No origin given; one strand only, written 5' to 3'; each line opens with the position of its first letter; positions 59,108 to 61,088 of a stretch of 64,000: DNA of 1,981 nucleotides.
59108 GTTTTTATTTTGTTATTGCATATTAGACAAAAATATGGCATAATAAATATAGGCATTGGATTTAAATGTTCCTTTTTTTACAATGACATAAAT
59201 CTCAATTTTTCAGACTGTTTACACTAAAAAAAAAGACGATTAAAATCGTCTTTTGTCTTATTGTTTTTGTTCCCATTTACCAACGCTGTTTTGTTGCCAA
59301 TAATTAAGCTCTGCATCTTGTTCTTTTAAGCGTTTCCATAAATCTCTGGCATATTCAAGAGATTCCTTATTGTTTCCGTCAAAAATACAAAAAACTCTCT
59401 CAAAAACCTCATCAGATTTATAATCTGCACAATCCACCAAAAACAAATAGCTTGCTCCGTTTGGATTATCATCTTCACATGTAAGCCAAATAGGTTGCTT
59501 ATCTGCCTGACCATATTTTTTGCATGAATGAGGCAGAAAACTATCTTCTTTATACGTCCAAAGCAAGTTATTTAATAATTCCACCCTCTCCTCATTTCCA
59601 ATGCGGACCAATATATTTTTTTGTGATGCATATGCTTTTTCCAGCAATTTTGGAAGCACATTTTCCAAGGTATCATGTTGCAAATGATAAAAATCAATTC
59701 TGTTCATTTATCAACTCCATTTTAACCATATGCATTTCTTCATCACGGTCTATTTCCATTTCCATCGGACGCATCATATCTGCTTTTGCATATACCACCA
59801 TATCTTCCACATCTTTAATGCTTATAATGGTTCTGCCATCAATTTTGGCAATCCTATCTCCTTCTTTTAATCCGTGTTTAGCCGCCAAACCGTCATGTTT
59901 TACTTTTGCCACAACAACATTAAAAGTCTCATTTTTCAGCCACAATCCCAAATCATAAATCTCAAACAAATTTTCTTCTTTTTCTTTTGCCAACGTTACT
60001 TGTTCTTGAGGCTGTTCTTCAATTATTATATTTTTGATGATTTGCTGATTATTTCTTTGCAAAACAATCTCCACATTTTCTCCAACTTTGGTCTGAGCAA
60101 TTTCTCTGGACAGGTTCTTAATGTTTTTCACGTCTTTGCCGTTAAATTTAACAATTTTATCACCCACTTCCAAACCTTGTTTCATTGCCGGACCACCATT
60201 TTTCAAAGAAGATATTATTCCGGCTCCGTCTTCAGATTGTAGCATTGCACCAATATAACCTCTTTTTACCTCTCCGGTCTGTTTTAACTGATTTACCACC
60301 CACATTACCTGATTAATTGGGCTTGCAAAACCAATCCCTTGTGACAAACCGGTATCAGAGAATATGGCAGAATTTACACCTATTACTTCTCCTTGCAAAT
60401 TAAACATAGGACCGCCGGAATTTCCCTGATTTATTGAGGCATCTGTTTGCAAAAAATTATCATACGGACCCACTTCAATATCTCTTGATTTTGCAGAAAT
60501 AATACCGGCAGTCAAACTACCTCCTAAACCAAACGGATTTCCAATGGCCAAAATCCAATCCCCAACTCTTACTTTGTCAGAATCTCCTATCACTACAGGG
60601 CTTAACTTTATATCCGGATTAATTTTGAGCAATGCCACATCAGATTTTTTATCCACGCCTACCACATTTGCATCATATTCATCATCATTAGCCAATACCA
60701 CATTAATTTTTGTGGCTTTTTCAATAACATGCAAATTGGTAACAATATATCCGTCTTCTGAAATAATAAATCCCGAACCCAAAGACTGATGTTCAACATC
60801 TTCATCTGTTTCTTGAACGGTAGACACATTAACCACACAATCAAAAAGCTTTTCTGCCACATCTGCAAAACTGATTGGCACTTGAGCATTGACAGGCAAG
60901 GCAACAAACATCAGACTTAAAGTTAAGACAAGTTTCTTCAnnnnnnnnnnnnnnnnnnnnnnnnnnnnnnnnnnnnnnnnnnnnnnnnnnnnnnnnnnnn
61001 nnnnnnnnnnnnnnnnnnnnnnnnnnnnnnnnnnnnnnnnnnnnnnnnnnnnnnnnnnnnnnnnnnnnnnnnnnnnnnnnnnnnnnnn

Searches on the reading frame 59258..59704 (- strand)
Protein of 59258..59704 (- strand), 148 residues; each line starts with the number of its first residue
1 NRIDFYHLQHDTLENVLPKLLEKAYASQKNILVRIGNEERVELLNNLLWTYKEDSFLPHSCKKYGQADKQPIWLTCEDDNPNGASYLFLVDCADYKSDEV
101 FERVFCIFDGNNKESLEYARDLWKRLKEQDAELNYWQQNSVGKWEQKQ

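Call 15: search_protein_families(library=ncbifam, proteins=[window:59258-59704:-])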
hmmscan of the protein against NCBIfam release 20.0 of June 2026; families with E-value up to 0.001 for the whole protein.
window:59258-59704:- (148 aa): 4 families
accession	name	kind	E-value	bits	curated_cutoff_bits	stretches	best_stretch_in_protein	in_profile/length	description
NF004347.0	PRK05728.1-4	equivalog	3.3e-52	176.6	132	1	2-148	3-150/150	DNA polymerase III subunit chi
NF005172.0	PRK06646.1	equivalog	1.2e-17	64.1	260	1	5-146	6-152/154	DNA polymerase III subunit chi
NF004348.0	PRK05728.1-5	equivalog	8.8e-13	48.7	178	1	2-138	3-136/138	DNA polymerase III subunit chi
NF004346.0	PRK05728.1-2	equivalog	4.7e-08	33.6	234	1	16-135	21-138/141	DNA polymerase III subunit chi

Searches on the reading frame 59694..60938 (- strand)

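Call 15: search_protein_families(library=ncbifam, proteins=[window:59694-60938:-])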
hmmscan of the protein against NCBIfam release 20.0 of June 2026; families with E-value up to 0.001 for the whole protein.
window:59694-60938:- (414 aa): 22 families
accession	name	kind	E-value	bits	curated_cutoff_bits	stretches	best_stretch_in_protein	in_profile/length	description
TIGR02037.1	degP_htrA_DO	subfamily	4.8e-109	365.2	416.2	1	37-405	45-432/434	Do family serine endopeptidase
NF041521.1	HhoA_HhoB_HtrA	equivalog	2.4e-74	250.6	450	3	30-233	35-238/335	HhoA/HhoB/HtrA family serine endopeptidase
NF008189.1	PRK10942.1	equivalog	2.4e-71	240.6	720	1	43-381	104-454/477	serine endoprotease DegP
TIGR02038.1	protease_degS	equivalog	1.2e-68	231.8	422.95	2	17-310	40-350/351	outer membrane-stress sensor serine endopeptidase DegS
NF007526.1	PRK10139.1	equivalog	3.2e-68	230.5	756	1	46-389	85-440/456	serine endoprotease DegQ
NF008147.1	PRK10898.1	equivalog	1.6e-64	218.3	408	1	17-310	40-351/352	outer membrane-stress sensor serine endopeptidase DegS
NF047968.1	SerProtHtrA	equivalog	5.4e-61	206.9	470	1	25-301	56-352/357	serine protease HtrA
NF040960.1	MamE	equivalog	2.8e-58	198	800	2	50-215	120-290/659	magnetosome formation protease MamE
NF050055.1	SerProtHtrAMycob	equivalog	3.1e-51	174.8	800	1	23-303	203-495/502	serine protease HtrA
NF053637.1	SerProtHtrAspr2045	equivalog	2.5e-43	148.5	650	1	42-306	93-386/394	serine protease HtrA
NF033740.0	MarP_fam_protase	equivalog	3.2e-22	79.1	250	1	30-223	192-383/390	MarP family serine protease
NF040961.1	MamO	equivalog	2e-20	72.7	800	1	22-208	73-257/648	magnetosome protein MamO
NF041199.1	trx7_PDZ_seleno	equivalog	4.3e-16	58.8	300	2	326-409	191-272/390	Trx7/PDZ domain-containing (seleno)protein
TIGR00054.1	TIGR00054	equivalog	1.9e-13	50.1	147.55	2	302-406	166-266/421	RIP metalloprotease RseP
NF008046.0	PRK10779.1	equivalog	7.4e-13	48.3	477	2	327-406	210-286/450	sigma E protease regulator RseP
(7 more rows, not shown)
